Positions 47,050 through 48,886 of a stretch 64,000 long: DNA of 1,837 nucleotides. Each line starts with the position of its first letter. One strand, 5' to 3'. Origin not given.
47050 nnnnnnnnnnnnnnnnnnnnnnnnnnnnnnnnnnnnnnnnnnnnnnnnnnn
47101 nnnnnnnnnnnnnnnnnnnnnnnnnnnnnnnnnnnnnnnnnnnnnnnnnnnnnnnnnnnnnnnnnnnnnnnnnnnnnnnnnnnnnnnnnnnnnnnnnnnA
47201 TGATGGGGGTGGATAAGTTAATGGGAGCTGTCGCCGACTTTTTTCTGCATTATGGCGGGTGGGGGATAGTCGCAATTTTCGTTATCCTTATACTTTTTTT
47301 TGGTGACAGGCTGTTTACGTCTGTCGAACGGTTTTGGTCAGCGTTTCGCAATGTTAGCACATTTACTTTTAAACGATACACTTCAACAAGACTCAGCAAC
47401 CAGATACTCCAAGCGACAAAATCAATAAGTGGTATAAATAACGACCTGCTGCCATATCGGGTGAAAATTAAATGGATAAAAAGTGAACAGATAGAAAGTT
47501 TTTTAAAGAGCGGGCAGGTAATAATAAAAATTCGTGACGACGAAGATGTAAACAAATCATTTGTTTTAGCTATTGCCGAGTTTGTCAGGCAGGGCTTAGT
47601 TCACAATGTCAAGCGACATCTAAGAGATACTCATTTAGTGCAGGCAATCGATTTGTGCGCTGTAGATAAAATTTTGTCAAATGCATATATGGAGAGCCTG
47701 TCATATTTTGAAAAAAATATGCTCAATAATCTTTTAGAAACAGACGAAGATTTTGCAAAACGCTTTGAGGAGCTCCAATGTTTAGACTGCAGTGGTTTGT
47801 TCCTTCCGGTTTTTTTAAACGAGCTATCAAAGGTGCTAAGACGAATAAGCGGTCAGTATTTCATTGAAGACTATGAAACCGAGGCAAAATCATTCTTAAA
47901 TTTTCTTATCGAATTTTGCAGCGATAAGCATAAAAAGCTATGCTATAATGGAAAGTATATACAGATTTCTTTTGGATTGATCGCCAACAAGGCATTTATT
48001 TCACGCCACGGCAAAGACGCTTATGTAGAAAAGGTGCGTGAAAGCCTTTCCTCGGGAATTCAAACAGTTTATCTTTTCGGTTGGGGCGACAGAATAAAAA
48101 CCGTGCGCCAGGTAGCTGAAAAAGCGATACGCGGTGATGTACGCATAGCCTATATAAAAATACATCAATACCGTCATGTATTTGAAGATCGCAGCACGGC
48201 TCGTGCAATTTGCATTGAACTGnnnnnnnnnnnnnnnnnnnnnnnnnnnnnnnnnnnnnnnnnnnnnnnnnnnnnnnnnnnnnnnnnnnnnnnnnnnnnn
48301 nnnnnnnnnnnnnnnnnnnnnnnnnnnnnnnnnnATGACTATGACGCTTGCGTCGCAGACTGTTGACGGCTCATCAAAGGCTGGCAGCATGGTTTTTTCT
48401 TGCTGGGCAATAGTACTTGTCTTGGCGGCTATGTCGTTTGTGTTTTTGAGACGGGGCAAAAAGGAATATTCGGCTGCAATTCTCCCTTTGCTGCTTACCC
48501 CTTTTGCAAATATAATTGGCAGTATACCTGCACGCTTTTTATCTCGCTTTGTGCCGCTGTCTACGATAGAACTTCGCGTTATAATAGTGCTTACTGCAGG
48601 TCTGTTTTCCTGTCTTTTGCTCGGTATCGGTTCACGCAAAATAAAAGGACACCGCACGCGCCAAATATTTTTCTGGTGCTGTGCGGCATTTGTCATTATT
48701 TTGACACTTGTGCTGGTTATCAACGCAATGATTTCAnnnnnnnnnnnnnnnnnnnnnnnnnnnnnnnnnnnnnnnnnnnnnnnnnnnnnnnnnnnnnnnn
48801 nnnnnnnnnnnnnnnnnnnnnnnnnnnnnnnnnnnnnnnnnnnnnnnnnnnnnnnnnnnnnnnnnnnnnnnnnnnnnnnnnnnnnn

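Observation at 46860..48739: Lower-GC ~1.9-kb insertion of three unknown genes between rhaM and aroK, a candidate novel module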

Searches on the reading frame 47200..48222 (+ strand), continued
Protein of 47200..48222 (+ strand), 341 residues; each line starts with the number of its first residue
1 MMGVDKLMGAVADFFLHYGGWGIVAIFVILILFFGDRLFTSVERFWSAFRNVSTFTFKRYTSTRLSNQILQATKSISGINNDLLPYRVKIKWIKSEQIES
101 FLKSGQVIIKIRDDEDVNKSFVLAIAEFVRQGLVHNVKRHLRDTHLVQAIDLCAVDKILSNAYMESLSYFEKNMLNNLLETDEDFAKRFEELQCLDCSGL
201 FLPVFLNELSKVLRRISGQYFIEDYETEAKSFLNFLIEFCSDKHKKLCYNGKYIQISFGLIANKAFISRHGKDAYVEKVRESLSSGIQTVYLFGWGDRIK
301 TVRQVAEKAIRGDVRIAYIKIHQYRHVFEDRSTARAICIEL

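Call 55: find_encoding_contigs(protein=P0069, flank=7000, max_places=3)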
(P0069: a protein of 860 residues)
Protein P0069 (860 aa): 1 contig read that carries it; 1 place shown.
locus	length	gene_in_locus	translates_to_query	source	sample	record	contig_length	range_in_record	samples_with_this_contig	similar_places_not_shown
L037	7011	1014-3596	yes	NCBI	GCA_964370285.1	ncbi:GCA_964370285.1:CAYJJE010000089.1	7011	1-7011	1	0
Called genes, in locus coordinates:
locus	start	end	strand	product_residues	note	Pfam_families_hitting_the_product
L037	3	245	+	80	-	?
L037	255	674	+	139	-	-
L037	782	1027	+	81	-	-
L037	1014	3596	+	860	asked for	PF00575:S1 (faint)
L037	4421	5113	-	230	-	PF01863:YgjP-like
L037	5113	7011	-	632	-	?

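Call 56: find_encoding_contigs(protein=P0105, flank=7000, max_places=3)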
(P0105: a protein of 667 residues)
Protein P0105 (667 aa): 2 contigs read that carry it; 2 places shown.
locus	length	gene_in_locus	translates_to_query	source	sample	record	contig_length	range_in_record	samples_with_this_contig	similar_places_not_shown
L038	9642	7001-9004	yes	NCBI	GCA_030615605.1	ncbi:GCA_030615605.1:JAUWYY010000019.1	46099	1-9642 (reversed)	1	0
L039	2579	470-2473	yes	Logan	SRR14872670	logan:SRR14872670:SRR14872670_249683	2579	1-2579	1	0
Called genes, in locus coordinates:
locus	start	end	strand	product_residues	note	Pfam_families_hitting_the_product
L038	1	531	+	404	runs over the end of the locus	PF01837:HcyBio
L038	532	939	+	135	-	PF09383:NIL, PF14697:Fer4_21 (weak), PF00037:Fer4 (weak), PF12837:Fer4_6 (weak), PF13237:Fer4_10, PF12838:Fer4_7, PF13187:Fer4_9 (weak), PF00037:Fer4 (weak), +3 more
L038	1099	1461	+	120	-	-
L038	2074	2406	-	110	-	PF02780:Transketolase_C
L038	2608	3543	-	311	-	PF13793:Pribosyltran_N, PF00156:Pribosyltran (weak), PF14572:Pribosyl_synth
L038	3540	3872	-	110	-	PF01910:Thiamine_BP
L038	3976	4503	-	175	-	PF02915:Rubrerythrin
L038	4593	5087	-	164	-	PF02915:Rubrerythrin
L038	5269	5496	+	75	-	-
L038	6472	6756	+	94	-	PF13476:AAA_23 (weak)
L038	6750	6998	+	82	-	-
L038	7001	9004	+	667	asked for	PF26594:KH_NusA_2nd (faint), PF13184:KH_NusA_1st, PF00013:KH_1 (weak)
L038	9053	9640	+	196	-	?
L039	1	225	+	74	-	?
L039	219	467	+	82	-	-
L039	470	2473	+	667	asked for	PF26594:KH_NusA_2nd (faint), PF13184:KH_NusA_1st, PF00013:KH_1 (weak)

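Call 60: search_protein_families(library=phrogs, alignment_id=A2, max_evalue=0.001)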
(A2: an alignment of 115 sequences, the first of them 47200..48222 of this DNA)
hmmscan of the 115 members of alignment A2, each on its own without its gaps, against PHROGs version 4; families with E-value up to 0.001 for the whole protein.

A. member 1, window:47200-48222:+ (341 aa): 0 families

B. families by the number of members that match (of 115 scanned): 1 family
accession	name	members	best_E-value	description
phrog_32739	-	1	0.00072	-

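Call 61: search_protein_families(library=padloc, alignment_id=A2, max_evalue=0.001)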
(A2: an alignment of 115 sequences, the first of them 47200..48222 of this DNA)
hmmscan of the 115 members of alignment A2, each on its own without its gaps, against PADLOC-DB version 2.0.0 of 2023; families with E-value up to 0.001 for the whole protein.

A. member 1, window:47200-48222:+ (341 aa): 0 families

B. families by the number of members that match (of 115 scanned): 0 families

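Call 76: find_related_loci(query=window:47200-48222:+, collection=viral_contigs, flank=8000)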
Query window:47200-48222:+ (341 aa) in viral_contigs; peptide patterns used: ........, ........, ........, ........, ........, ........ (x = any residue, [..] = any of these).
1 stretches matched a pattern, but none encodes a relative of the query by tblastn (E <= 1e-3).

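Call 77: find_related_loci(query=P0024, collection=viral_contigs, flank=8000)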
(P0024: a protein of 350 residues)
Query P0024 (350 aa) in viral_contigs; peptide patterns used: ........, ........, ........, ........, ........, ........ (x = any residue, [..] = any of these).
8 stretches matched a pattern, but none encodes a relative of the query by tblastn (E <= 1e-3).

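Call 78: find_encoding_contigs(protein=P0033, flank=8000, max_places=3)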
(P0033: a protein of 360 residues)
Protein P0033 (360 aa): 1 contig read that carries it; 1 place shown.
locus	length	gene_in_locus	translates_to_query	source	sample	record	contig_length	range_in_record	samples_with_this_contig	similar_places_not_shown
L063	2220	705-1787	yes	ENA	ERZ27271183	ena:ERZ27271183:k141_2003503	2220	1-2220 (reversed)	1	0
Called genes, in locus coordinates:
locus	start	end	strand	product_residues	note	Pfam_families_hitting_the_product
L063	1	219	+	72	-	?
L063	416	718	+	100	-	-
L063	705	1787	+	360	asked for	-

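Call 79: find_encoding_contigs(protein=P0056, flank=8000, max_places=3)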
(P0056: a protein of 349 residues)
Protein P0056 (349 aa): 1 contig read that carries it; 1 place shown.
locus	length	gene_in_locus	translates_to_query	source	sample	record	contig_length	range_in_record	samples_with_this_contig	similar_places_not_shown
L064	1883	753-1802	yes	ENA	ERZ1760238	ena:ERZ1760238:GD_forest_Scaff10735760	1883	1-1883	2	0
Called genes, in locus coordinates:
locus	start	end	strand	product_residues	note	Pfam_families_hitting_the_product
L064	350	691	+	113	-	-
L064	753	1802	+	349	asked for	-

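Call 80: find_encoding_contigs(protein=P0096, flank=8000, max_places=3)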
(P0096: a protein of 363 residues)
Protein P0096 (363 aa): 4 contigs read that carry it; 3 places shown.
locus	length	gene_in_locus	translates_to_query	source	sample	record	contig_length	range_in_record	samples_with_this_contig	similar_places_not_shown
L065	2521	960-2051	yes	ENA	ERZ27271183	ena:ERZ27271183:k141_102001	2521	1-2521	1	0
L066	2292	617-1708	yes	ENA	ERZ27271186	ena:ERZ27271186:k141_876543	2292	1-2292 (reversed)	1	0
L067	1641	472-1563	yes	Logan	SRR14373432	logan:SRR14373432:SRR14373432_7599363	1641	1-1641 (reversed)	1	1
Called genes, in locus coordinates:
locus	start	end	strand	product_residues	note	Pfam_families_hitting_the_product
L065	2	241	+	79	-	?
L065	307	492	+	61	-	-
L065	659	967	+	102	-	-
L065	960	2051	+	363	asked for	-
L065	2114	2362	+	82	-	-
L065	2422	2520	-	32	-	?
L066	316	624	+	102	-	-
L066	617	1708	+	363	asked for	-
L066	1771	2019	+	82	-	-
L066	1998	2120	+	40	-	-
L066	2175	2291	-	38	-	?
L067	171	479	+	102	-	-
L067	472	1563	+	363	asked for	-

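Call 81: get_annotated_region(hit=H2, flank=6000)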
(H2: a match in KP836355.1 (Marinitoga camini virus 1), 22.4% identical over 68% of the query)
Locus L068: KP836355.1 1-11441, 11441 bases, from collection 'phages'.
description: Marinitoga camini virus 1, complete genome.
organism: Marinitoga camini virus 1 (NCBI taxid 1629954)
taxonomy: Viruses; Duplodnaviria; Heunggongvirae; Uroviricota; Caudoviricetes
host: Marinitoga camini 1197; source: -; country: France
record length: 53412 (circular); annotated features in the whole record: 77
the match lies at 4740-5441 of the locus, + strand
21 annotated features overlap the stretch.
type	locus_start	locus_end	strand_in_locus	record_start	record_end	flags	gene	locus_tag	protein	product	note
CDS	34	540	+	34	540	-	-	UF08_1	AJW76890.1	hypothetical protein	-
CDS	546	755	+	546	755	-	-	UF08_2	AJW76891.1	hypothetical protein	-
CDS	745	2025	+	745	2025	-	-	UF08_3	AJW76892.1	replicative DNA helicase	-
CDS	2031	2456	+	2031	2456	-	-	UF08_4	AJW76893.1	single-stranded DNA-binding protein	-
CDS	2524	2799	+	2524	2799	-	-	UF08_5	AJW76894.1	hypothetical protein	-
CDS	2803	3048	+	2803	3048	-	-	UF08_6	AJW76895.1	hypothetical protein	-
CDS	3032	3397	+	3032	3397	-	-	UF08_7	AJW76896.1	hypothetical protein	-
CDS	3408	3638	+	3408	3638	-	-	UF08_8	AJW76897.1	hypothetical protein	-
CDS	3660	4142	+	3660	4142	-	-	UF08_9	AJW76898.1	hypothetical protein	-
CDS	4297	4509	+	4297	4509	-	-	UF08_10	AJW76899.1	hypothetical protein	-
CDS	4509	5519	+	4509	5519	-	-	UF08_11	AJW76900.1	hypothetical protein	-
CDS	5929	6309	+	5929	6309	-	-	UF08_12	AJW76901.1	hypothetical protein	-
CDS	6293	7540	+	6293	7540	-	-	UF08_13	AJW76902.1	terminase large subunit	-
CDS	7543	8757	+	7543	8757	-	-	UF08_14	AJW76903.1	hypothetical protein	-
CDS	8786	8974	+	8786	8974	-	-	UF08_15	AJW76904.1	hypothetical protein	-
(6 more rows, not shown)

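Call 88: search_protein_families(library=pfam, proteins=[L037:5116-7011:-, L037:255-671:+, L038:9053-9640:+], max_evalue=0.001)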
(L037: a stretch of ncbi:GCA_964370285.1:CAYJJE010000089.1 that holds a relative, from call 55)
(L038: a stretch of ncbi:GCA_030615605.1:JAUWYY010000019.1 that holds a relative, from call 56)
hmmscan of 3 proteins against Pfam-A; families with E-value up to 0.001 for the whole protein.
L037:5116-7011:- (632 aa): 3 families
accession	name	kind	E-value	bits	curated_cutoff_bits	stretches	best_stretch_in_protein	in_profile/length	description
PF18766.7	SWI2_SNF2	-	3.1e-30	105.9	26.7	1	1-98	123-219/221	SWI2/SNF2 ATPase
PF22679.2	T1R_D3-like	-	4.4e-23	82.9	27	1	199-275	74-156/158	Type I restriction enzyme subunit R domain 3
PF11867.13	T1RH-like_C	-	1.7e-10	41.2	26.8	1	338-599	54-302/329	Type I restriction enzyme HindI endonuclease subunit-like, C-terminal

L037:255-671:+ (139 aa): 0 families

L038:9053-9640:+ (196 aa): 1 family
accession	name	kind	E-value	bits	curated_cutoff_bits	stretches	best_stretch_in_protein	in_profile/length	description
PF11805.13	DUF3326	-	2.5e-39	135.7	25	1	2-196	101-294/337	Protein of unknown function (DUF3326)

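Call 103: find_homologous_proteins(query=A2, max_evalue=1e-10)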
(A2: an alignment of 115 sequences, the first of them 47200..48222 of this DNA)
Query A2 (115 sequences) (341 aa, profile of the alignment): 22 proteins with E <= 1e-10 among 5579 candidates.
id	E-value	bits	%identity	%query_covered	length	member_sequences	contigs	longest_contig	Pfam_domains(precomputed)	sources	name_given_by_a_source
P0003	1.0e-94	336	76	99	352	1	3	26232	-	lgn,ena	-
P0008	6.0e-94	333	70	99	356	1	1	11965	-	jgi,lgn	jgi:hypothetical protein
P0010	9.8e-94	332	69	99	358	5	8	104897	-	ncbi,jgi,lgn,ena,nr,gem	ncbi:MAG TPA: hypothetical protein GXX54_04395 [Clostridiales bacterium]|nr:hypothetical protein [Cl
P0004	5.3e-93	330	76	99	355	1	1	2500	-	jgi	jgi:hypothetical protein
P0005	7.9e-93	329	72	99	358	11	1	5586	-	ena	-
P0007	1.2e-92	329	72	99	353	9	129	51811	-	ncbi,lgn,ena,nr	ncbi:MAG: hypothetical protein GX136_07090 [Clostridiales bacterium]|nr:hypothetical protein [Clostr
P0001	3.7e-92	327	100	99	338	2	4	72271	-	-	-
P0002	1.1e-91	326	77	99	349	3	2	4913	-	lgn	-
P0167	5.2e-91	323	26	80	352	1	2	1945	-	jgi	jgi:hypothetical protein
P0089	1.2e-90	322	26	80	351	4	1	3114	-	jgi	-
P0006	2.4e-90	321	73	99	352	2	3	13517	-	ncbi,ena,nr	ncbi:MAG: hypothetical protein PHR24_04035 [Oscillospiraceae bacterium]|nr:hypothetical protein [Osc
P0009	2.9e-89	318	71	99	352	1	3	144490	-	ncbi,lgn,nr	ncbi:MAG: hypothetical protein PHH84_07905 [Oscillospiraceae bacterium]|nr:hypothetical protein [Osc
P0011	2.9e-88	314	70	99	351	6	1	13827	-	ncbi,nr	ncbi:MAG TPA: hypothetical protein DEP23_12660 [Ruminococcaceae bacterium]|nr:hypothetical protein [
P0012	5.9e-87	310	63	99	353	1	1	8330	-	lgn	-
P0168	3.2e-86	308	24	76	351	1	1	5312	-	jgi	-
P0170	5.2e-80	287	26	82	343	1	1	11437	-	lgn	-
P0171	1.8e-79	285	27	67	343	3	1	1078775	-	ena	-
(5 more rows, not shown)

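Call 104: find_encoding_contigs(protein=P0171, flank=10000, max_places=2)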
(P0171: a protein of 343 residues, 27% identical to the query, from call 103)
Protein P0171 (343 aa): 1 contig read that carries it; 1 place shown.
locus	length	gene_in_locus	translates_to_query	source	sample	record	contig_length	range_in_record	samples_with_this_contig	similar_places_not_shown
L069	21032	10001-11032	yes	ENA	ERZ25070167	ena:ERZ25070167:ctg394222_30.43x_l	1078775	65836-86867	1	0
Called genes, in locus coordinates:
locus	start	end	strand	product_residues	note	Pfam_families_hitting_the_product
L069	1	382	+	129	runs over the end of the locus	-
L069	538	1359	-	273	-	PF12146:Hydrolase_4, PF00561:Abhydrolase_1 (weak), PF12697:Abhydrolase_6, PF08386:Abhydrolase_4 (weak)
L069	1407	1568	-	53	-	-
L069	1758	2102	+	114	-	-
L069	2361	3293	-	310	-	PF24764:rva_4 (weak), PF00665:rve, PF13683:rve_3 (weak)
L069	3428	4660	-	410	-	PF01548:DEDD_Tnp_IS110, PF02371:Transposase_20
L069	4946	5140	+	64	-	-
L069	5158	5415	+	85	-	-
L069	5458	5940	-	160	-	-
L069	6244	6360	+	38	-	-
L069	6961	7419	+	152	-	-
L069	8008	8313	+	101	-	-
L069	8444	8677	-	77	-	-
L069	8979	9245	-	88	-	-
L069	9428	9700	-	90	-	-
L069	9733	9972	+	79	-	-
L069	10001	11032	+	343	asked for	-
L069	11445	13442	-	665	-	PF13304:AAA_21, PF13175:AAA_15, PF13304:AAA_21, PF20469:OLD-like_TOPRIM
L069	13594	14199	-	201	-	-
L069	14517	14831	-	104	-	-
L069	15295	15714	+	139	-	-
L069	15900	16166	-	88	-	-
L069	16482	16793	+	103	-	-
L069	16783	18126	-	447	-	PF13576:Pentapeptide_3 (weak), PF00805:Pentapeptide (faint), PF13576:Pentapeptide_3, PF13599:Pentapeptide_4 (faint), PF13576:Pentapeptide_3 (weak)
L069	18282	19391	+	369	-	PF19993:DO-GTPase2 (weak)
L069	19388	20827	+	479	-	PF20013:GAP1-N2 (faint)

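Call 105: find_encoding_contigs(protein=P0170, flank=10000, max_places=2)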
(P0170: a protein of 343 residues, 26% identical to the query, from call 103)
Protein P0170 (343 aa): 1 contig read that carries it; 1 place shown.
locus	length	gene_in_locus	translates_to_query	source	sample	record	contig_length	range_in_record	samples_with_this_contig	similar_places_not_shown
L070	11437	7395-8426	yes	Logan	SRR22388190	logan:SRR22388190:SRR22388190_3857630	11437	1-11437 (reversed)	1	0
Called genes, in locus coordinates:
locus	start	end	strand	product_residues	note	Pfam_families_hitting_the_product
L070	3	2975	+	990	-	?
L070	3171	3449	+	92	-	-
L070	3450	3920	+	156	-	-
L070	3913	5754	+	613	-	-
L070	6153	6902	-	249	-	PF13365:Trypsin_2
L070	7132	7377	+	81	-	-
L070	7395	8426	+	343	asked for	-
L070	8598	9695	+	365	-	-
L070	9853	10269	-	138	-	-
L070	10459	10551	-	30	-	-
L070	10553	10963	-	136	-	PF02661:Fic (weak)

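Call 106: search_protein_families(library=padloc, proteins=[L069:11448-13442:-, L069:13597-14199:-, L069:16786-18126:-, L069:18282-19388:+, L069:19388-20824:+, L069:6961-7416:+, L070:3-2972:+, L070:3913-5751:+, L070:8598-9692:+, L070:3450-3917:+], max_evalue=0.001)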
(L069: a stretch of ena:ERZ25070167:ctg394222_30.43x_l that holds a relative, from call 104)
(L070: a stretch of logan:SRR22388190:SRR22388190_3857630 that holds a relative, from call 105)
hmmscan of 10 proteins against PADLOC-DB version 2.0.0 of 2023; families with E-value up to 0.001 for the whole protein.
L069:11448-13442:- (665 aa): 110 families (the best 25 are shown)
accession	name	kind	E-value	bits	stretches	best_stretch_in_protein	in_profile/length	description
PDLC02358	Old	-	5.1e-26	89.6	1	412-598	284-474/578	Old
PDLC02980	AriA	-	7.2e-25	86.6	2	334-455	174-303/304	-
PDLC00075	GajA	-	7.2e-22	75.6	1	378-606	233-451/536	AAA ATPase domain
PDLC02915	ATPase-Toprim_I-B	-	2.7e-19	67.4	2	414-520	257-362/623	-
PDLC00070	GajA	-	9.4e-19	65.4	1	412-589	290-464/596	AAA ATPase domain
PDLC04135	mad3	-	1.4e-18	65.6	1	2-500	1-370/374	mads_3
PDLC02981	AriAB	-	1.1e-17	62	1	378-533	294-457/694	-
PDLC00067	GajA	-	7.5e-17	59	1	414-586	306-473/604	AAA ATPase domain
PDLC00066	GajA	-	1.1e-16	58.5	1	416-581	282-441/567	AAA ATPase domain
PDLC04168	GajA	-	4.8e-16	56.6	1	410-587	274-445/570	-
PDLC00085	GajA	-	6.4e-16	56.2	1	443-579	318-445/580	AAA ATPase domain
PDLC02979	AriA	-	5.5e-15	54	1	316-455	244-373/373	-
PDLC04180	HEC-01A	-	2.9e-14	51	2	409-457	272-323/382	-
PDLC02335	AbiLi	-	3.8e-14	50.5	1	25-478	78-259/326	AbiLi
PDLC00090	GajA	-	1.4e-13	48.4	1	415-575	321-479/659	AAA ATPase domain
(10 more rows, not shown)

L069:13597-14199:- (201 aa): 0 families

L069:16786-18126:- (447 aa): 0 families

L069:18282-19388:+ (369 aa): 0 families

L069:19388-20824:+ (479 aa): 0 families

L069:6961-7416:+ (152 aa): 0 families

L070:3-2972:+ (990 aa): 0 families

L070:3913-5751:+ (613 aa): 0 families

L070:8598-9692:+ (365 aa): 0 families

L070:3450-3917:+ (156 aa): 0 families

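Call 108: search_solved_structures(query=P0150, max_evalue=0.01)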
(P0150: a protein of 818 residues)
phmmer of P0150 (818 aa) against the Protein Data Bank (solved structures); distinct sequences matched with E-value up to 0.01: 14.
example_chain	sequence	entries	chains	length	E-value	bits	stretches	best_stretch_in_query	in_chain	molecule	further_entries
2asb_A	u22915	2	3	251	1.1e-16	63.7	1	519-656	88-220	Transcription elongation protein nusA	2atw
1k0r_A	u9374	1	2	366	2.7e-16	62.5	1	519-656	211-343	NusA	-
6j9e_F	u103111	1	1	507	1.5e-15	60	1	657-817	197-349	Transcription termination/antitermination protein NusA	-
5lm9_A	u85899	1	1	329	2.4e-14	56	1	512-661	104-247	Transcription termination/antitermination protein NusA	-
5lm7_A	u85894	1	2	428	4.2e-14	55.2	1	512-661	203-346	Transcription termination/antitermination protein NusA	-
6gov_A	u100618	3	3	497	4.5e-14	55.1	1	512-662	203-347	Transcription termination/antitermination protein NusA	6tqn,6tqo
1hh2_P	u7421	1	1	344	5.2e-14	54.9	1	656-814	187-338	N UTILIZATION SUBSTANCE PROTEIN A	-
6flq_F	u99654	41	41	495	5.3e-14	54.9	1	513-661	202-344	Transcription termination/antitermination protein NusA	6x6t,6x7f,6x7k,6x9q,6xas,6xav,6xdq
6z9p_A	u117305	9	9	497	5.3e-14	54.9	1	513-661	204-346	Transcription termination/antitermination protein NusA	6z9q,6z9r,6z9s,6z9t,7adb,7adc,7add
8pil_F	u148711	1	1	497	5.3e-14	54.9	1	513-661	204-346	Transcription termination/antitermination protein NusA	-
5ms0_M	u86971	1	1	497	5.4e-14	54.9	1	513-661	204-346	Transcription termination/antitermination protein NusA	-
7ubn_N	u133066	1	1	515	5.7e-14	54.8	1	513-661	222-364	Transcription termination/antitermination protein NusA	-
1l2f_A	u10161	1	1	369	6e-14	54.7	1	656-814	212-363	N utilization substance protein A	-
4mtn_A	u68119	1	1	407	5.2e-11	45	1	358-528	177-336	Transcription termination factor NusA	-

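Call 109: search_solved_structures(query=P0069, max_evalue=0.01)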
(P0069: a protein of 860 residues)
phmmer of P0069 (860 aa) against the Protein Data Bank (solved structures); distinct sequences matched with E-value up to 0.01: 6.
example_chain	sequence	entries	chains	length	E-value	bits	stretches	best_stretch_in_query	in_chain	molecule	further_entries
6bu8_Z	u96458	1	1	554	7.4e-09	37.5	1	359-657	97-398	30S ribosomal protein S1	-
6h4n_y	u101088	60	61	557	7.5e-09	37.5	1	359-657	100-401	30S ribosomal protein S1 | Small ribosomal subunit protein bS1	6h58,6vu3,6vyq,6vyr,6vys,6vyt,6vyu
7qgh_t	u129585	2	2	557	7.5e-09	37.5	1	359-657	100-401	30S ribosomal protein S1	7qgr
9qqq_V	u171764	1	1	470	1e-05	27.1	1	359-655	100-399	Small ribosomal subunit protein bS1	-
7a05_A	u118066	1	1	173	3.3e-05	25.4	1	468-611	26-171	30S ribosomal protein S1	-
6vz3_H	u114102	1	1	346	6.2e-05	24.5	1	359-599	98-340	30S ribosomal protein S1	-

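Call 111: search_dna_similar(query=P0019, collection=plasmids, mode=protein, max_evalue=0.001, max_rows=20)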
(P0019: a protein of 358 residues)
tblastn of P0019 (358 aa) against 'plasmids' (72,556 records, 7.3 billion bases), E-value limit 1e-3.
No match.

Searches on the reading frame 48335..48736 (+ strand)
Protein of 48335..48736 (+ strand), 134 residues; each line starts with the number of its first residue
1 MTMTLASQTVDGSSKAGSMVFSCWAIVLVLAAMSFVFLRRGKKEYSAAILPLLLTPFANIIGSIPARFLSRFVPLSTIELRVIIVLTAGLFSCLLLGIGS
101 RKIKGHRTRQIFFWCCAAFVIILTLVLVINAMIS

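Call 4: search_protein_families(library=pfam, proteins=[window:48335-48736:+], max_evalue=1)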
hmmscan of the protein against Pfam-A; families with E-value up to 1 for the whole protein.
window:48335-48736:+ (134 aa): 3 families
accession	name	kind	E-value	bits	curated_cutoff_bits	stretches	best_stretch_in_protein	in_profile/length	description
PF07457.16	DUF1516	-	0.048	14.2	30.5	1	21-125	5-105/108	Protein of unknown function (DUF1516)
PF11670.13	MSP1a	-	0.27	10.9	27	0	112-132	54-74/252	Major surface protein 1a (MSP1a)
PF04893.22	Yip1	-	0.47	10.8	28.6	0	19-128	61-171/173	Yip1 domain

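Call 5: search_protein_families(library=padloc, proteins=[window:48335-48736:+], max_evalue=1)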
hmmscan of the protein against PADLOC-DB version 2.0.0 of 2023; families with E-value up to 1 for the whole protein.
window:48335-48736:+ (134 aa): 0 families

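Call 6: search_protein_families(library=phrogs, proteins=[window:48335-48736:+], max_evalue=1)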
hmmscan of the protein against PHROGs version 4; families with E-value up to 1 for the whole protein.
window:48335-48736:+ (134 aa): 2 families
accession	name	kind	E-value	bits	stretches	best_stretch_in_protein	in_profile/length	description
phrog_13343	-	unknown function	0.35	11.8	1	19-63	120-163/182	-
phrog_30169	-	unknown function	0.55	11.4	0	99-133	14-44/44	-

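Call 7: search_protein_families(library=ncbifam, proteins=[window:48335-48736:+], max_evalue=1)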
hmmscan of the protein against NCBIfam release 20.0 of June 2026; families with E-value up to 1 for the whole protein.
window:48335-48736:+ (134 aa): 4 families
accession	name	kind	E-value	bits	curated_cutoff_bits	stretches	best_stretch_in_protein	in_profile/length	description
NF058595.1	invert_tail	domain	0.051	13.9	37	1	6-53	11-62/113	lipo-invert putative C-terminal anchoring domain-containing protein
NF005165.0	PRK06638.1-5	equivalog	0.13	11.3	192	1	2-125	4-126/282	NADH-quinone oxidoreductase subunit J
NF051466.1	MSP1_alpha_C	equivalog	0.16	11.6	125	0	111-131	57-78/224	major surface protein MSP1 subunit alpha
NF011361.0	PRK14780.1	equivalog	0.36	10.1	199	1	16-79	109-169/263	lipoprotein signal peptidase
